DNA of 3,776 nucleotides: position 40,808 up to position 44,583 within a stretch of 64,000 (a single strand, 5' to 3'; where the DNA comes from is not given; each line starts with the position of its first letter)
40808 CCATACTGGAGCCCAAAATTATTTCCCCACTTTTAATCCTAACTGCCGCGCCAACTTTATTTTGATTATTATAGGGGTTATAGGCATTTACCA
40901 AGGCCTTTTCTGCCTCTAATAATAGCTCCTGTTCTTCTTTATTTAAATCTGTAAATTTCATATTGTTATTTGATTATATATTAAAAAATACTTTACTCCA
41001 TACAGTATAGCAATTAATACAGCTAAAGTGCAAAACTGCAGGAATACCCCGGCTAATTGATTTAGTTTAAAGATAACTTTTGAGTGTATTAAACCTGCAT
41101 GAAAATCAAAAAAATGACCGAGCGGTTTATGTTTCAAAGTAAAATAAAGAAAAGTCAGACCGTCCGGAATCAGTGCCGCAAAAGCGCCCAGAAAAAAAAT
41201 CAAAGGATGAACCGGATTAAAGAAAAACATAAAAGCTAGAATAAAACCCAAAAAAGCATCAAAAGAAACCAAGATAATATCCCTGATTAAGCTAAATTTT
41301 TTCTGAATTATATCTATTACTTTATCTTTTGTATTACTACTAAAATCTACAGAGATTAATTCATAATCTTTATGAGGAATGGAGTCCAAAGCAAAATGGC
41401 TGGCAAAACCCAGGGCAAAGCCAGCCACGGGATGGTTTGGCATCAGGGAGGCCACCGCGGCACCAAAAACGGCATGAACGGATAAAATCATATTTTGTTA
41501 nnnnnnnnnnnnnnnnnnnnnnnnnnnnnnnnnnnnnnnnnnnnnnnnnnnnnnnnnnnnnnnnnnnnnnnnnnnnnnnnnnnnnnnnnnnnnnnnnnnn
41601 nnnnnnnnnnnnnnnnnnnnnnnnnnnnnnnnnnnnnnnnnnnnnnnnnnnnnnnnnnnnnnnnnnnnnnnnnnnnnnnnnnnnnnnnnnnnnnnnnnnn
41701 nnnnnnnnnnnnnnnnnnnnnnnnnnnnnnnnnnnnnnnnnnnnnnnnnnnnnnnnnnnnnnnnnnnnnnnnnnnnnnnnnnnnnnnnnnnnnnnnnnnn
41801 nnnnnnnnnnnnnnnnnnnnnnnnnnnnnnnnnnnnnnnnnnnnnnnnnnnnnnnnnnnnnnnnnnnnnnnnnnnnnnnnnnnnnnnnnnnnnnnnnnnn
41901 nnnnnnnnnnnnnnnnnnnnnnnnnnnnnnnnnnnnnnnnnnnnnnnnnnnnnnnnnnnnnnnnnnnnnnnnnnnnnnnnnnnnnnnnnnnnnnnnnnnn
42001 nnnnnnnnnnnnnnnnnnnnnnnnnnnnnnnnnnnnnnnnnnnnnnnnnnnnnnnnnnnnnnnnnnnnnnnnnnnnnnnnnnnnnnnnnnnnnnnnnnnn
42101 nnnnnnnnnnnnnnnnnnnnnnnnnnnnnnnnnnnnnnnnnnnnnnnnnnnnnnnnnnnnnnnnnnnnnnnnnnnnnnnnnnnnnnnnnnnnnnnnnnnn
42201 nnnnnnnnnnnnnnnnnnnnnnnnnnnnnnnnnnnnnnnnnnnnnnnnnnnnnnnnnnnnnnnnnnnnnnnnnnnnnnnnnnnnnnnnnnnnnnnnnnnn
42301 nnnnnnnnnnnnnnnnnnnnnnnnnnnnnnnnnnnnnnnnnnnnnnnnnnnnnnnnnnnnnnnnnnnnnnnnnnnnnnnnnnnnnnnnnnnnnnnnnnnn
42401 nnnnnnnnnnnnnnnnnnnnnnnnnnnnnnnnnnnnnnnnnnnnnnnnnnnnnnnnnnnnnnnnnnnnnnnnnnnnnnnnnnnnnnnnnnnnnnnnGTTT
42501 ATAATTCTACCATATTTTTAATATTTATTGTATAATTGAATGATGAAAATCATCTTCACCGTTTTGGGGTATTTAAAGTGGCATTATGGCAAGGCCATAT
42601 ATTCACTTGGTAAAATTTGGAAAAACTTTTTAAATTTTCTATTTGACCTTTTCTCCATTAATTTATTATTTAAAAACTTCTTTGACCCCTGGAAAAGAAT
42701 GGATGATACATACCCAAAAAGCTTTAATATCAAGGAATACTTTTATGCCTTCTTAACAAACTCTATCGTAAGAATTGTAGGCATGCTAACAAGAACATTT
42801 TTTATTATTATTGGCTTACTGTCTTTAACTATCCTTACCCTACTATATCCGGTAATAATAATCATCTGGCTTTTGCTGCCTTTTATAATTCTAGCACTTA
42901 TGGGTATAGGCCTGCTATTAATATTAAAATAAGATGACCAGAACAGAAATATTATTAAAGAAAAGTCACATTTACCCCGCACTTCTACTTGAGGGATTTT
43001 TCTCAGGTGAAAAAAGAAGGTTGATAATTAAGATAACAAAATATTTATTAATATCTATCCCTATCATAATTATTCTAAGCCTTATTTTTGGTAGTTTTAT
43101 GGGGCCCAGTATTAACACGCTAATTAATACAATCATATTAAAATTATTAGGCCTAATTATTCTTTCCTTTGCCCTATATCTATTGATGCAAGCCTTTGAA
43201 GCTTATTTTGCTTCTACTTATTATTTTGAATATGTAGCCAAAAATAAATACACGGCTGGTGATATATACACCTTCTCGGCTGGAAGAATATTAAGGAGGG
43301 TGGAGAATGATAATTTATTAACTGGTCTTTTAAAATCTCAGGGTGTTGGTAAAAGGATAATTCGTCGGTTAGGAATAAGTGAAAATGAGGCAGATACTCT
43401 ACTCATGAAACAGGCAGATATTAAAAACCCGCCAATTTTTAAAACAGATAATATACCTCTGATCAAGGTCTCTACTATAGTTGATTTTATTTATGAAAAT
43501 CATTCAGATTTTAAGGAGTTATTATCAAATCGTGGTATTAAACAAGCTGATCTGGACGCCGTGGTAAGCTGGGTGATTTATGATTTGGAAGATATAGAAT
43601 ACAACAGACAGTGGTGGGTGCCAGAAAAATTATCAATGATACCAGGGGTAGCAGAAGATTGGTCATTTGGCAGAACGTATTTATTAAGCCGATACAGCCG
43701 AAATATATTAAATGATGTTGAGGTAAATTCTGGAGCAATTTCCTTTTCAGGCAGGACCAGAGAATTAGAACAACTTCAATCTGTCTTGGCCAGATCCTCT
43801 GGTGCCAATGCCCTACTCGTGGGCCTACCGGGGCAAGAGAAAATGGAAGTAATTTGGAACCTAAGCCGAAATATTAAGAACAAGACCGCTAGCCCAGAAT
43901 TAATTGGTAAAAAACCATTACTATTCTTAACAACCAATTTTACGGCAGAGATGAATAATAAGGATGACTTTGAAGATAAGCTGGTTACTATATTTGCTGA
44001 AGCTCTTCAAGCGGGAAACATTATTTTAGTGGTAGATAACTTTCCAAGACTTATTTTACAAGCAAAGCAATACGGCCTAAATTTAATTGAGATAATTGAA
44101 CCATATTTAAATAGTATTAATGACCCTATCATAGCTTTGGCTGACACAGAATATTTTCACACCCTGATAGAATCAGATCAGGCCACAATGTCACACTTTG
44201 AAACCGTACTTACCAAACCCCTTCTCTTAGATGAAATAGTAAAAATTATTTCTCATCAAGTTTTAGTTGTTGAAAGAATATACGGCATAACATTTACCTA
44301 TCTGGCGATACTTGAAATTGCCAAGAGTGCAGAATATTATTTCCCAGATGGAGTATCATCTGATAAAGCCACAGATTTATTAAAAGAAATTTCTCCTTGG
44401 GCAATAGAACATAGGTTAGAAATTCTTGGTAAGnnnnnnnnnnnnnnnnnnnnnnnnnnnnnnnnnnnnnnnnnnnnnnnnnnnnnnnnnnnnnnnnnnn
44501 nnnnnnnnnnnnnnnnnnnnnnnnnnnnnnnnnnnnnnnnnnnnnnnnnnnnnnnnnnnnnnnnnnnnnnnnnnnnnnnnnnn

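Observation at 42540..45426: Membrane-anchored ClpA/B/C-like AAA+ protein with a catalytically dead D1 and an intact D2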

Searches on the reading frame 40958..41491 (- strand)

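Call 3: search_protein_families(library=pfam, proteins=[window:40958-41491:-], max_evalue=0.01)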
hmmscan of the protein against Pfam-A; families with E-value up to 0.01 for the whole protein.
window:40958-41491:- (177 aa): 1 family
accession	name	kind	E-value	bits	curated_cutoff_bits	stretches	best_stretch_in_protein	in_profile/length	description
PF25221.1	5TMH_Lnb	-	0.0077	16.7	25.2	0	58-173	25-142/144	Lnb transmembrane domain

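Call 60: search_protein_families(library=pfam, proteins=[window:40958-41491:-], max_evalue=0.01)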
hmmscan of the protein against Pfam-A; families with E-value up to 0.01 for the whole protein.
window:40958-41491:- (177 aa): 1 family
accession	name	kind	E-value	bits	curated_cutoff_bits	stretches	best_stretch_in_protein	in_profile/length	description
PF25221.1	5TMH_Lnb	-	0.0077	16.7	25.2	0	58-173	25-142/144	Lnb transmembrane domain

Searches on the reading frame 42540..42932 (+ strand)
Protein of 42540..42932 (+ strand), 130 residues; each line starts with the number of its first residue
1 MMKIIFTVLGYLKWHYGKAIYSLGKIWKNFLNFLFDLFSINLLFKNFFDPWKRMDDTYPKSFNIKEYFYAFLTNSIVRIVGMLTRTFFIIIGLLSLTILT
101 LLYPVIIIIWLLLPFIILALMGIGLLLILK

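Call 3: search_protein_families(library=pfam, proteins=[window:42540-42932:+], max_evalue=0.01)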
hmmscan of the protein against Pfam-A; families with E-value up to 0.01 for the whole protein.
window:42540-42932:+ (130 aa): 0 families

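Call 4: search_protein_families(library=ncbifam, proteins=[window:42540-42932:+], max_evalue=0.01)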
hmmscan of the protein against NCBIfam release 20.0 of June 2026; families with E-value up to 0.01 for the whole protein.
window:42540-42932:+ (130 aa): 0 families

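Call 22: find_homologous_proteins(query=window:42540-42932:+, max_evalue=0.001)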
Query window:42540-42932:+ (130 aa): 52 proteins with E <= 0.001 among 86 candidates.
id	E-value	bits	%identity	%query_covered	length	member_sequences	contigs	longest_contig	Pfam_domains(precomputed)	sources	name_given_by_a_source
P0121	6.2e-74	265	100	99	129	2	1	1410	-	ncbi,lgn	-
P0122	1.6e-47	179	68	99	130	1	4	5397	-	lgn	-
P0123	1.7e-47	179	69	84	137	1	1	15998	-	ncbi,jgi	jgi:hypothetical protein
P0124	1.2e-46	176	63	99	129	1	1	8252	-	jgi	jgi:hypothetical protein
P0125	1.3e-46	176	70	76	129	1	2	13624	-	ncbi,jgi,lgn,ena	jgi:hypothetical protein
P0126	3.2e-46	175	67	98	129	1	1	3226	-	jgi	jgi:hypothetical protein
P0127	3.6e-46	175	69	76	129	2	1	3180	-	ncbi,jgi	jgi:hypothetical protein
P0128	5.4e-46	174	64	99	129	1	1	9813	-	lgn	-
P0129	5.9e-46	174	70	85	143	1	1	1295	-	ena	-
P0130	8.8e-46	173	62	99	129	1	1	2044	-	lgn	-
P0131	1.1e-45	173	66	99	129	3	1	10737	-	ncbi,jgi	jgi:hypothetical protein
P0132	1.9e-45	172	67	99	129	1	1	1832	-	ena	-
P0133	2.6e-45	172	64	99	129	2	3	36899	-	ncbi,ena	-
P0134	3.8e-45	171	68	98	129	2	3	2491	-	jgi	jgi:hypothetical protein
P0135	5.3e-45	171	61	98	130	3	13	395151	-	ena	-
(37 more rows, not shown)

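Call 68: search_protein_families(library=padloc, proteins=[window:42540-42932:+], max_evalue=0.001)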
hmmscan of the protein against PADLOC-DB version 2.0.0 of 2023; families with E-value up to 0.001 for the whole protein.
window:42540-42932:+ (130 aa): 0 families

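Call 69: search_solved_structures(query=A1, max_evalue=1)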
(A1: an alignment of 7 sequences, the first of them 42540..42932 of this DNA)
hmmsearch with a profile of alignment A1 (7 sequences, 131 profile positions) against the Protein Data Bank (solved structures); distinct sequences matched with E-value up to 1: 0.

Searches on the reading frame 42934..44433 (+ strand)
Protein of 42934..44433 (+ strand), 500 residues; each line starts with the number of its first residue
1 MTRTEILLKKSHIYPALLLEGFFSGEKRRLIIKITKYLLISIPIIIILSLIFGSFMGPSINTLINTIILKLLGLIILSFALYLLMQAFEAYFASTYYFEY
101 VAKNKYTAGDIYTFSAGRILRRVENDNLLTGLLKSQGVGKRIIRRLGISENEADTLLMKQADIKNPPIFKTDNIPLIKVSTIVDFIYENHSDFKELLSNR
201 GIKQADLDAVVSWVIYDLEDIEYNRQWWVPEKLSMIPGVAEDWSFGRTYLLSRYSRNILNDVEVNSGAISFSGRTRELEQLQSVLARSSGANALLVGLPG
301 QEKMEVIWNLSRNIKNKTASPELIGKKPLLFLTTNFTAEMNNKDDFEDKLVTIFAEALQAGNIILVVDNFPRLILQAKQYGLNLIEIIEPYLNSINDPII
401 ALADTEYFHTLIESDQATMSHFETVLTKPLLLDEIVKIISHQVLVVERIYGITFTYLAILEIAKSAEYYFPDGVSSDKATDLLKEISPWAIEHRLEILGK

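Call 35: search_protein_representatives(protein=window:42934-44433:+)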
Query: 500 residues. Proteins with E-value up to 0.001 (for the whole library): 4257; up to 1e-10: 896; up to 1e-30: 200. The best 150 are listed.
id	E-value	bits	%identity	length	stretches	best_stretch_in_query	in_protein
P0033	1.5e-206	703.1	64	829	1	1-500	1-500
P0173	7.1e-106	371.2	54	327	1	2-319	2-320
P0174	1.2e-101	357.3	37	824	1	7-494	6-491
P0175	6.1e-100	351.6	38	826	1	7-499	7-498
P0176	1.6e-93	330.5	59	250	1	1-246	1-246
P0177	2.6e-93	329.8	40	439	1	8-440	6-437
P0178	7.0e-77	275.6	33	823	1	8-496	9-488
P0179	7.1e-74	265.7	33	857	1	9-488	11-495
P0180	2.5e-71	257.3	32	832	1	9-487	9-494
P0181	1.2e-70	255.1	32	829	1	6-490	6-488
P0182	1.7e-70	254.5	33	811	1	7-492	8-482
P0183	3.3e-69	250.3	34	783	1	1-500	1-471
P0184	4.1e-67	243.4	31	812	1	8-493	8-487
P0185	1.8e-62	228.1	31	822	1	8-488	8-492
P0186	2.2e-62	227.8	32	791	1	8-495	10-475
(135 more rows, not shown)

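Call 44: find_related_loci(query=A3, collection=genome_contigs, flank=8000)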
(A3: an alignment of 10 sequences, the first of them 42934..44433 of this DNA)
Query A3 (500 aa) in genome_contigs; peptide patterns used: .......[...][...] (x = any residue, [..] = any of these).
599 stretches matched a pattern (row limit reached: there are more); 587 encode a relative of the query (tblastn E <= 1e-3); the best 80 are kept; 80 distinct loci.
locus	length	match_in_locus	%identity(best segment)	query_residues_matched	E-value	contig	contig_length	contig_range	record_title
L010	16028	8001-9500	65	1-500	0e+0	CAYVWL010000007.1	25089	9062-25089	MAG TPA_asm: uncultured Candidatus Saccharibacteria bacterium isolate SRP272421_co3_716 genome assembly, contig: NODE_40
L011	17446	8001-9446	37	7-500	1e-102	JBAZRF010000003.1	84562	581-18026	MAG: Candidatus Paceibacterota bacterium isolate SO_2017_GW1_141 NODE_1747_length_84562_cov_1.283472_OW334_2017, whole g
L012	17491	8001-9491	33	2-500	2e-83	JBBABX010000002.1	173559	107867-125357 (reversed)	MAG: Candidatus Paceibacterota bacterium isolate SO_2017_LW1_33 NODE_20_length_173559_cov_2.312970_LW64-88_2017, whole g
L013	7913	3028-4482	31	8-488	8e-69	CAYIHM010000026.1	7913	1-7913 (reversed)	MAG TPA_asm: uncultured Candidatus Saccharibacteria bacterium isolate ERP119705_co24_246 genome assembly, contig: NODE_1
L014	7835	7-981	35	176-500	2e-62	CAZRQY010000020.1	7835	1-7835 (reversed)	MAG TPA_asm: uncultured Candidatus Saccharibacteria bacterium isolate SRP104257_co1_406 genome assembly, contig: NODE_83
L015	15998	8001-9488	30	1-488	2e-62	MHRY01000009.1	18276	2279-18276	MAG: Candidatus Taylorbacteria bacterium RIFCSPLOWO2_01_FULL_45_34b rifcsplowo2_01_scaffold_18464, whole genome shotgun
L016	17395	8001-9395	30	14-488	5e-58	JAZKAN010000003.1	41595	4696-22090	MAG: Patescibacteria group bacterium isolate ADI_H3L2_1_122_18_3-bin027_1 ADIH3L21_B027_1_000000000003, whole genome sho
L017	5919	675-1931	30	74-488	7e-56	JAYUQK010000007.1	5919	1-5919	MAG: Candidatus Lloydbacteria bacterium isolate GL114_DN_metabinner_11 GL114_DN_metabinner_11_6, whole genome shotgun se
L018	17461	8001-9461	29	14-488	1e-51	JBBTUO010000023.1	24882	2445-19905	MAG: Patescibacteria group bacterium isolate H41-bin128_1 H41_bin128_1_000000000023, whole genome shotgun sequence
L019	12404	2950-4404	30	14-487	7e-51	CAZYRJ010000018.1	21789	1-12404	MAG TPA_asm: uncultured Candidatus Saccharibacteria bacterium isolate binchicken_co38_1170 genome assembly, contig: NODE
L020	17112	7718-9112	29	15-488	2e-53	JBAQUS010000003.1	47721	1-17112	MAG: Minisyncoccia bacterium isolate MFD03283_ilm_asm_bin6 k127_144360, whole genome shotgun sequence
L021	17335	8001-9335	27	15-490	6e-48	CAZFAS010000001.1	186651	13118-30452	MAG TPA_asm: uncultured Candidatus Saccharibacteria bacterium isolate SRP278252_co2_162 genome assembly, contig: NODE_75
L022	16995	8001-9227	29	79-488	8e-45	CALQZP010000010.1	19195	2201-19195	MAG: Candidatus Nomurabacteria bacterium isolate MaH-04nov19-71 genome assembly, contig: MaH-04nov19-C7237, whole genome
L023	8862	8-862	33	201-488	5e-42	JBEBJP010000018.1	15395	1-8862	MAG: Parcubacteria group bacterium isolate SF2_12 NODE_1541_length_15395_cov_14.243658, whole genome shotgun sequence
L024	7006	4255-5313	31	138-487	2e-41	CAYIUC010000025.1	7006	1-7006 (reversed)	MAG TPA_asm: uncultured Candidatus Saccharibacteria bacterium isolate ERP119705_co7_40 genome assembly, contig: NODE_845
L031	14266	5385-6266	28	193-485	8e-30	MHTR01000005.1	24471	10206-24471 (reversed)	MAG: Candidatus Wildermuthbacteria bacterium RIFCSPHIGHO2_01_FULL_48_25 rifcsphigho2_01_scaffold_25035, whole genome sho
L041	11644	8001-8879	27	193-486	2e-25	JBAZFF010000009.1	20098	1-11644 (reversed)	MAG: Candidatus Paceibacterota bacterium isolate SO_2017_LW3_143 NODE_7078_length_20098_cov_2.509539_LW162_2017, whole g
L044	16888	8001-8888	26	193-487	2e-24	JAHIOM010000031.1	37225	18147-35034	MAG: Patescibacteria group bacterium isolate KR13_S3.mb.134 KR13_S3.mb.134_k141_472286, whole genome shotgun sequence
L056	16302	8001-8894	26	188-485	6e-23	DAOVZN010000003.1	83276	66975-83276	MAG TPA_asm: bacterium isolate CSMAG_1810 CSMAG_1810_k141_5468703_length_83276_cov_12.3094, whole genome shotgun sequenc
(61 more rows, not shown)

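Call 60: search_protein_families(library=pfam, proteins=[L056:11172-11603:+, L044:11723-12604:+, L044:12622-12960:+, L031:9590-11260:+, L015:12090-13133:+, L015:6565-7410:+, L041:6583-6918:+, L044:14680-15342:+], max_evalue=0.01)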
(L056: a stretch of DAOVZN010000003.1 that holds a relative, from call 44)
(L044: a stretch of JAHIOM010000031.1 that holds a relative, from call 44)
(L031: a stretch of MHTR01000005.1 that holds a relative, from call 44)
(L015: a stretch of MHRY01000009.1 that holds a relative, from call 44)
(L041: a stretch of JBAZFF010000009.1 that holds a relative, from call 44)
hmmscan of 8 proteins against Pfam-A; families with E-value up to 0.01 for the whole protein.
L056:11172-11603:+ (143 aa): 1 family
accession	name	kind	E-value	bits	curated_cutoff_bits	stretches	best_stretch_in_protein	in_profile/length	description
PF02381.23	MraZ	-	2.7e-39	133.4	23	2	72-138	1-68/72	MraZ protein, putative antitoxin-like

L044:11723-12604:+ (293 aa): 7 families
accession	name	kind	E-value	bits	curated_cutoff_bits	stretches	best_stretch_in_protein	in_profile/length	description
PF01795.25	Methyltransf_5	-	5.6e-106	354.9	27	1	2-291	4-307/309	MraW methylase family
PF13847.12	Methyltransf_31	-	2.4e-06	27.7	27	1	17-64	2-49/145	Methyltransferase domain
PF13649.12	Methyltransf_25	-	3.1e-05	25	27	1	23-92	2-68/97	Methyltransferase domain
PF01209.24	Ubie_methyltran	-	4e-05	23.5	20.1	0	7-82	36-112/233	ubiE/COQ5 methyltransferase family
PF04989.18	RMNT_CmcI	-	0.0029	17.8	23.2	1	22-85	36-101/206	Rhamnosyl O-methyltransferase/CmcI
PF01728.25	FtsJ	-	0.0061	16.9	24.1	1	17-101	20-101/181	FtsJ-like methyltransferase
PF01189.24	Methyltr_RsmB-F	-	0.0082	16.3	27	0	13-98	3-86/199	16S rRNA methyltransferase RsmB/F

L044:12622-12960:+ (112 aa): 0 families

L031:9590-11260:+ (556 aa): 3 families
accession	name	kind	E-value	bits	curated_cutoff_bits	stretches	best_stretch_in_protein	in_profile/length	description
PF00905.27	Transpeptidase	-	2.7e-68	230.8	22.1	1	242-542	1-299/299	Penicillin binding protein transpeptidase domain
PF03717.20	PBP_dimer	-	1.1e-14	55.7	24.4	1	51-193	3-168/180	Penicillin-binding Protein dimerisation domain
PF21922.1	PBP_dimer_2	-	0.0081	16.8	27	0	149-187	24-61/83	Penicillin binding protein A dimerisation domain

L015:12090-13133:+ (347 aa): 1 family
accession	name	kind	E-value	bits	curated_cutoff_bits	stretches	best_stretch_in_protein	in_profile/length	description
PF01207.24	Dus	-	5.7e-64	216.6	20.4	1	25-337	1-302/311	Dihydrouridine synthase (Dus)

L015:6565-7410:+ (281 aa): 1 family
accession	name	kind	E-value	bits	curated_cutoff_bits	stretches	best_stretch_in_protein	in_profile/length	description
PF08478.15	POTRA_1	-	0.00038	21.1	23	1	48-126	1-69/69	POTRA domain, FtsQ-type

L041:6583-6918:+ (111 aa): 0 families

L044:14680-15342:+ (220 aa): 1 family
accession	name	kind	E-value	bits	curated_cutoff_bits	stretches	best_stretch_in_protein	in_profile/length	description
PF08245.18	Mur_ligase_M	-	7.3e-09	36.3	24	1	79-200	72-199/200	Mur ligase middle domain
